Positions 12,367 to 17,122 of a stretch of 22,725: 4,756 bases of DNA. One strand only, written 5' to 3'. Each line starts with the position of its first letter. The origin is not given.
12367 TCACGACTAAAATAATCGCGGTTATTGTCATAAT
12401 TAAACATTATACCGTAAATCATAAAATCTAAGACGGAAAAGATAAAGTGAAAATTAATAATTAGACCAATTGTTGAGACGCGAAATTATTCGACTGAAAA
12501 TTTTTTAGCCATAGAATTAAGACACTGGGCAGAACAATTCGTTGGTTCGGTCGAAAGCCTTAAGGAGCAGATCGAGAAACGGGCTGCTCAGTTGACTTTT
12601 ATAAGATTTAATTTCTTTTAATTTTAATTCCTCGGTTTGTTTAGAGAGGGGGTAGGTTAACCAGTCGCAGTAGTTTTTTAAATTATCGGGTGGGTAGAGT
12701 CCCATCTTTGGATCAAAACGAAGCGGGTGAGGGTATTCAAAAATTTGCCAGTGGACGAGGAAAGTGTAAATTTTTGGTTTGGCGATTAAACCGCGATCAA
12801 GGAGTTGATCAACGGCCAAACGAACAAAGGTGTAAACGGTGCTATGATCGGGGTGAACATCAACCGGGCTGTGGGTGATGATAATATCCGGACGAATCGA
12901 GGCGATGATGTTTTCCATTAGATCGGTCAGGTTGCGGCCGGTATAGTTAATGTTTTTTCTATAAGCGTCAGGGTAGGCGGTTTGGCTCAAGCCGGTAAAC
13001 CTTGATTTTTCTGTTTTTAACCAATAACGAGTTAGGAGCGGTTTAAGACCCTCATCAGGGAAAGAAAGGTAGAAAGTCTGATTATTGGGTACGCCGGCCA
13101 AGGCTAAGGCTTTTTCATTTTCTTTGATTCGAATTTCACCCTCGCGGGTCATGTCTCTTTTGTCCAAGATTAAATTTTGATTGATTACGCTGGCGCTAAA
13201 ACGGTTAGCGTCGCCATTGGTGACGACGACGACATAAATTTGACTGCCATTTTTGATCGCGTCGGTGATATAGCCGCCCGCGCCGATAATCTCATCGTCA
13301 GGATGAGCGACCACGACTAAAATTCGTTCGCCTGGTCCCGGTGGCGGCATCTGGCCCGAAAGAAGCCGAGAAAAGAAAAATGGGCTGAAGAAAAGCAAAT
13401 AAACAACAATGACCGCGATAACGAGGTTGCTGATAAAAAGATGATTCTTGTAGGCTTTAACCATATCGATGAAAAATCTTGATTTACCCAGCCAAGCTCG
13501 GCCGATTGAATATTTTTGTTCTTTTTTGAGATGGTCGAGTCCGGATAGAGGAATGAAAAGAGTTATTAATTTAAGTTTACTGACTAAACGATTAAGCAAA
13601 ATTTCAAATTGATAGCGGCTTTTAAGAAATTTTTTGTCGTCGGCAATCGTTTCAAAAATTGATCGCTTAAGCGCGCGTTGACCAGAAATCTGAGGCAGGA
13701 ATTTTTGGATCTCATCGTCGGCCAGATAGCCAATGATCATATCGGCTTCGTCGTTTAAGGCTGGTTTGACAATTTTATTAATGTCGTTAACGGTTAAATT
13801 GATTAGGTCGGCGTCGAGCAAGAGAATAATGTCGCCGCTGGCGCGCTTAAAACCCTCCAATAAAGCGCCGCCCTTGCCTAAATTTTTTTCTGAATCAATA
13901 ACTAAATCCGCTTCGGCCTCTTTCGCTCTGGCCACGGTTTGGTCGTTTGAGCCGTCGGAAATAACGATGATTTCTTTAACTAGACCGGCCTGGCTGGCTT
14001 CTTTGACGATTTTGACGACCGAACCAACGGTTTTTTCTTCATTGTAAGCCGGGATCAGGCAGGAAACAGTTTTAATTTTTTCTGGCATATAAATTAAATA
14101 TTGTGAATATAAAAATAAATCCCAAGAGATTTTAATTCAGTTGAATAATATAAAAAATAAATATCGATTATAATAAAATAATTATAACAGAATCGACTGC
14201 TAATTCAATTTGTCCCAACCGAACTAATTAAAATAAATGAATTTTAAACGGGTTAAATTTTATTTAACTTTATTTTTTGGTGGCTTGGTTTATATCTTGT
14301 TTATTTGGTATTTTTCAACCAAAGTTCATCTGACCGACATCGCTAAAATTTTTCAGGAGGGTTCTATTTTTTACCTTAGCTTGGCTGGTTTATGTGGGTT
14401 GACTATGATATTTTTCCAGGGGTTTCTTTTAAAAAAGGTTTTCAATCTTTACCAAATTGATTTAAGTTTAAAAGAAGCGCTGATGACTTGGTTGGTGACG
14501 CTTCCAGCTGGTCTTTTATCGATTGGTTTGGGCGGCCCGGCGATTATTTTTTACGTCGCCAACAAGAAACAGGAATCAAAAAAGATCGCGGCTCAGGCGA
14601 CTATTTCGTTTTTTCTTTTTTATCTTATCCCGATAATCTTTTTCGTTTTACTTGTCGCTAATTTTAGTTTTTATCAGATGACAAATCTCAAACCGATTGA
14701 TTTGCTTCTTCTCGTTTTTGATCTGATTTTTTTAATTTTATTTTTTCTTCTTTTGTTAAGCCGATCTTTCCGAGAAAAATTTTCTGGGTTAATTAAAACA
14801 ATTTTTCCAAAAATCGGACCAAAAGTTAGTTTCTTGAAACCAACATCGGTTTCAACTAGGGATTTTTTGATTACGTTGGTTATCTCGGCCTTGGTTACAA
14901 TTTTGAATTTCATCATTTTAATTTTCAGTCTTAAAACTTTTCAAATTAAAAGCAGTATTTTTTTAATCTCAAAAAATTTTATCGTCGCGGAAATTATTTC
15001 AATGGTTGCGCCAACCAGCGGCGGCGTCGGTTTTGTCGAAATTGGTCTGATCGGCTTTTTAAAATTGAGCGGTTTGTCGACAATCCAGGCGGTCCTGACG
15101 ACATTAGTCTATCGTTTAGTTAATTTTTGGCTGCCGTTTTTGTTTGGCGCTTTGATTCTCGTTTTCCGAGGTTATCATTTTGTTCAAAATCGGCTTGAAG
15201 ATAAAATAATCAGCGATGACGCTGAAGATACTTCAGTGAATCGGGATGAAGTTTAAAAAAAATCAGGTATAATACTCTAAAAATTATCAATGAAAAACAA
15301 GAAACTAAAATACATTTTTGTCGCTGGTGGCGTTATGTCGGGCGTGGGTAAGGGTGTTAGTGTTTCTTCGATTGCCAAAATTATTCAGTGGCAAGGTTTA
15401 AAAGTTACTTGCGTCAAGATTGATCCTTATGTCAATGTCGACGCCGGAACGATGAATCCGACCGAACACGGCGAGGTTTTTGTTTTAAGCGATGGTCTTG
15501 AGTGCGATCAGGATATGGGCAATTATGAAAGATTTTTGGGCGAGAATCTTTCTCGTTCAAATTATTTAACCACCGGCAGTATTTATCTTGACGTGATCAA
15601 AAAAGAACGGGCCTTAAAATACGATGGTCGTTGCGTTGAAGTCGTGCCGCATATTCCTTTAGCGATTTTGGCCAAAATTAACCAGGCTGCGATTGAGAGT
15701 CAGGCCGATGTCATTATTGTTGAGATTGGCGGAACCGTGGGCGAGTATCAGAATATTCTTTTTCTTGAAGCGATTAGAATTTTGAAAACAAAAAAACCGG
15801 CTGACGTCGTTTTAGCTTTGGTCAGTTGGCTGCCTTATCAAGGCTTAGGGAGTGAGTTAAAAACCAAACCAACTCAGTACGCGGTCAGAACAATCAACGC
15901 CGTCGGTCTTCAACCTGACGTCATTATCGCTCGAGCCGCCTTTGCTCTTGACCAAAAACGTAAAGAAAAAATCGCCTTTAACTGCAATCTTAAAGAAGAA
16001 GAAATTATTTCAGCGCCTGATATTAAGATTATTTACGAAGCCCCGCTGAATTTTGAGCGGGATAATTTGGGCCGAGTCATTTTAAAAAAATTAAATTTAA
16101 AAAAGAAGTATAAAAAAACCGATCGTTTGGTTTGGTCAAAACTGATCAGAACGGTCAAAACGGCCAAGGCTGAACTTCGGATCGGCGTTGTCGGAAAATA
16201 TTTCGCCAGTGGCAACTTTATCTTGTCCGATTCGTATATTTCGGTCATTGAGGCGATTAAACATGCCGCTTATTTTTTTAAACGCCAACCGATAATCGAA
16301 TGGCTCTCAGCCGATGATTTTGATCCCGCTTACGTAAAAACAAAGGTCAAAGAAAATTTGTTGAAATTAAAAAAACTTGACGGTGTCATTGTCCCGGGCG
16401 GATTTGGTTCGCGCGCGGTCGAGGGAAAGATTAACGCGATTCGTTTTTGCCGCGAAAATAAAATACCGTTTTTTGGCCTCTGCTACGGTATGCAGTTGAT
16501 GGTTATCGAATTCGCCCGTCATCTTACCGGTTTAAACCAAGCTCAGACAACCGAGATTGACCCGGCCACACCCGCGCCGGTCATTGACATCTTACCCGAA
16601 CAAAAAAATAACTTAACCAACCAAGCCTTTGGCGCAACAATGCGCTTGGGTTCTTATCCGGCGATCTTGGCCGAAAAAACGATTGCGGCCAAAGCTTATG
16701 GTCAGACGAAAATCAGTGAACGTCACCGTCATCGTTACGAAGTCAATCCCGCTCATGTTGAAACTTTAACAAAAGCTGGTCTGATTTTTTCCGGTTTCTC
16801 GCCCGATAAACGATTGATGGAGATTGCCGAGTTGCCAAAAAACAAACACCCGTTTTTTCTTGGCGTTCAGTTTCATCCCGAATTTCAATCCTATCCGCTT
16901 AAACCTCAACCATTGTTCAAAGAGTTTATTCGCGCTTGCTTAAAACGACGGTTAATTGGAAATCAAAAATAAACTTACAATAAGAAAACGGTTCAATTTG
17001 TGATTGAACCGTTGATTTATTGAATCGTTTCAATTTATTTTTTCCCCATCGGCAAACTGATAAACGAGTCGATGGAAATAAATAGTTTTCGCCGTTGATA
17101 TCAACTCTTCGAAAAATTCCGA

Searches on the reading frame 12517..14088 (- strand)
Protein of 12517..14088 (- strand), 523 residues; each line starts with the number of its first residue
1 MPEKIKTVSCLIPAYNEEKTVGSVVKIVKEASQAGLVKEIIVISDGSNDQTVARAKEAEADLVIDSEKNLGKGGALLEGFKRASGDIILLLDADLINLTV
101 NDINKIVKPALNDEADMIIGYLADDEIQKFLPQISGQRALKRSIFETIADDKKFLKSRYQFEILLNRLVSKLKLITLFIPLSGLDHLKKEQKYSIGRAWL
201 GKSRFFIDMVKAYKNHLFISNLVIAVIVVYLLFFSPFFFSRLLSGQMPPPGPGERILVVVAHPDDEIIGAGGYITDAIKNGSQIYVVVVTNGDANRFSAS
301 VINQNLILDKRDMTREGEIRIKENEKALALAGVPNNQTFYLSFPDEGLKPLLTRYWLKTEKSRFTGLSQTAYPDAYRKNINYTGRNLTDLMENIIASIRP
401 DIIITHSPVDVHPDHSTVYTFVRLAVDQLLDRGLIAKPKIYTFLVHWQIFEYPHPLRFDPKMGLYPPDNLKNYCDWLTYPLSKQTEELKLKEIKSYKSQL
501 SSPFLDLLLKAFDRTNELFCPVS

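Call 65: search_protein_families(library=pfam, proteins=[window:12517-14088:-], max_evalue=0.0001)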
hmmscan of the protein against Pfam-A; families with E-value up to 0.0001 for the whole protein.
window:12517-14088:- (523 aa): 3 families
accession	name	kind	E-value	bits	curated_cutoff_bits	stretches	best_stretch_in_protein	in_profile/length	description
PF02585.22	PIG-L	-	6.4e-29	101.5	28.2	1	257-425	1-128/129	GlcNAc-PI de-N-acetylase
PF00535.33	Glycos_transf_2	-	5.3e-23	82.2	23.3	1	9-121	1-114/168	Glycosyl transferase family 2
PF13641.12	Glyco_tranf_2_3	-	3.3e-07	31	27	1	8-96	3-98/230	Glycosyltransferase like family 2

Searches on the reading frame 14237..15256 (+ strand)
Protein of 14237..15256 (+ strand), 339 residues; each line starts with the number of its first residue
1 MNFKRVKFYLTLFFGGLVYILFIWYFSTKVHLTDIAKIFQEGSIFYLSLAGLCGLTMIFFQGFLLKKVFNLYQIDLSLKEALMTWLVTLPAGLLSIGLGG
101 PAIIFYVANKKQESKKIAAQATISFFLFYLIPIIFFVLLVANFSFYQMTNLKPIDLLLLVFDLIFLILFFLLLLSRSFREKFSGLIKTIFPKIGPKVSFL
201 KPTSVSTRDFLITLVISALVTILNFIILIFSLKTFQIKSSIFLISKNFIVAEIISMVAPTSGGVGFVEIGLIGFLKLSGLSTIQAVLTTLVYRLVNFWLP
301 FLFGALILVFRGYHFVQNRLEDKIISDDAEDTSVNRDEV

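Call 65: search_protein_families(library=pfam, proteins=[window:14237-15256:+], max_evalue=0.0001)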
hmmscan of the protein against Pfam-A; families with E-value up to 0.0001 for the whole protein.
window:14237-15256:+ (339 aa): 1 family
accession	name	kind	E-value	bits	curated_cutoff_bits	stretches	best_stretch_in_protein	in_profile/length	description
PF03706.18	LPG_synthase_TM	-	6.7e-19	68.9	33.4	1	14-304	3-302/302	Lysylphosphatidylglycerol synthase TM region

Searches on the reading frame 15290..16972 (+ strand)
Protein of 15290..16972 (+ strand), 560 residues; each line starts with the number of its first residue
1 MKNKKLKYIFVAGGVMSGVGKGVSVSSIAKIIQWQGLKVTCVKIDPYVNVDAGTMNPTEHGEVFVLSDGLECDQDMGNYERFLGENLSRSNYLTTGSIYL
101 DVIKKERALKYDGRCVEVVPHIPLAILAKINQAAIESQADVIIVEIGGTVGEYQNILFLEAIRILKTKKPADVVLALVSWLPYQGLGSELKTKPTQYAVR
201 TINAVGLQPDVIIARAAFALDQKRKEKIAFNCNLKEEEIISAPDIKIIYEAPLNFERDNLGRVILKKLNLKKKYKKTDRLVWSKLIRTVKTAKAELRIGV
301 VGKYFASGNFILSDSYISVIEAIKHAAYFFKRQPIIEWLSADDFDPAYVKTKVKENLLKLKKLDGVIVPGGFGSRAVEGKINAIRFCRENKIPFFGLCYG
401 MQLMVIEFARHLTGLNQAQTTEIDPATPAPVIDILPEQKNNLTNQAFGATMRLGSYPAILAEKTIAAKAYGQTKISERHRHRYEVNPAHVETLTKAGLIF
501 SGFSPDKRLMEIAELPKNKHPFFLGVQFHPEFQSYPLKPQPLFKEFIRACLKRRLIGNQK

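Call 65: search_protein_families(library=pfam, proteins=[window:15290-16972:+], max_evalue=0.0001)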
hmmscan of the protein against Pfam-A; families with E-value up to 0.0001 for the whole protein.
window:15290-16972:+ (560 aa): 3 families
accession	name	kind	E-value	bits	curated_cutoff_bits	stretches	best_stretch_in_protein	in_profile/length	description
PF06418.20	CTP_synth_N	-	4.2e-98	328.4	26.1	1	7-270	1-265/265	CTP synthase N-terminus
PF00117.34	GATase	-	5.8e-37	127.6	22.8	1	312-548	2-189/190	Glutamine amidotransferase class-I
PF07722.19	Peptidase_C26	-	3.3e-07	30.8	20.5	1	384-531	98-219/219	Peptidase C26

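Call 80: find_homologous_proteins(query=window:15290-16972:+, max_evalue=1e-50)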
Query window:15290-16972:+ (560 aa): 8000 proteins with E <= 1e-50 among 8000 candidates; the best 120 are listed.
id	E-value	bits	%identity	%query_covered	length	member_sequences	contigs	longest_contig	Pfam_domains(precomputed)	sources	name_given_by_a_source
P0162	0.0e+0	1261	100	100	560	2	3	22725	PF07722.20,PF06418.21,PF00117.35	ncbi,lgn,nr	ncbi:MAG: CTP synthase [Patescibacteria group bacterium]|nr:CTP synthase [Patescibacteria group bact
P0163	6.2e-251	852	67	98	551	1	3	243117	PF01656.30,PF06418.21,PF00117.35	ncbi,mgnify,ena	ncbi:MAG: CTP synthase [Patescibacteria group bacterium]|mgnify:CR=1 FL=1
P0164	6.3e-251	852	67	99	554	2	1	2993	PF07722.20,PF01656.30,PF06418.21,PF00117.35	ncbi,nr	ncbi:MAG: CTP synthase [Candidatus Harrisonbacteria bacterium]|nr:CTP synthase [Candidatus Harrisonb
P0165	6.9e-251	852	66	98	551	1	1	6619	PF06418.21,PF00117.35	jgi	jgi:CTP synthase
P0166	1.7e-250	850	67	98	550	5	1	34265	PF06418.21,PF00117.35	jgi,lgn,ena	-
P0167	2.9e-250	850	66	96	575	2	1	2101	PF07722.20,PF06418.21,PF00117.35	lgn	-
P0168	6.6e-249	845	67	98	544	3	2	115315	PF07722.20,PF01656.30,PF06418.21,PF00117.35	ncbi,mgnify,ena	mgnify:CR=1 FL=1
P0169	8.0e-248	842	66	99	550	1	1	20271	PF06418.21,PF00117.35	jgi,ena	-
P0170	1.4e-247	841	66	98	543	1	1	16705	PF01656.30,PF06418.21,PF00117.35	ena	-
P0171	1.7e-247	841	67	97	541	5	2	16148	PF01656.30,PF06418.21,PF00117.35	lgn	-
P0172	2.0e-247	840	66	98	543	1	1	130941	PF01656.30,PF06418.21,PF00117.35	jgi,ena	-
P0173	2.9e-247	840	65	98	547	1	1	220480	PF06418.21,PF00117.35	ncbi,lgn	-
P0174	3.1e-247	840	65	98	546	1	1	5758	PF01656.30,PF06418.21,PF00117.35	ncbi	-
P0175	4.4e-247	839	65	97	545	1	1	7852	PF01656.30,PF06418.21,PF00117.35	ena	-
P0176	6.1e-247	839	65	99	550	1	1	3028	PF06418.21,PF00117.35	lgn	-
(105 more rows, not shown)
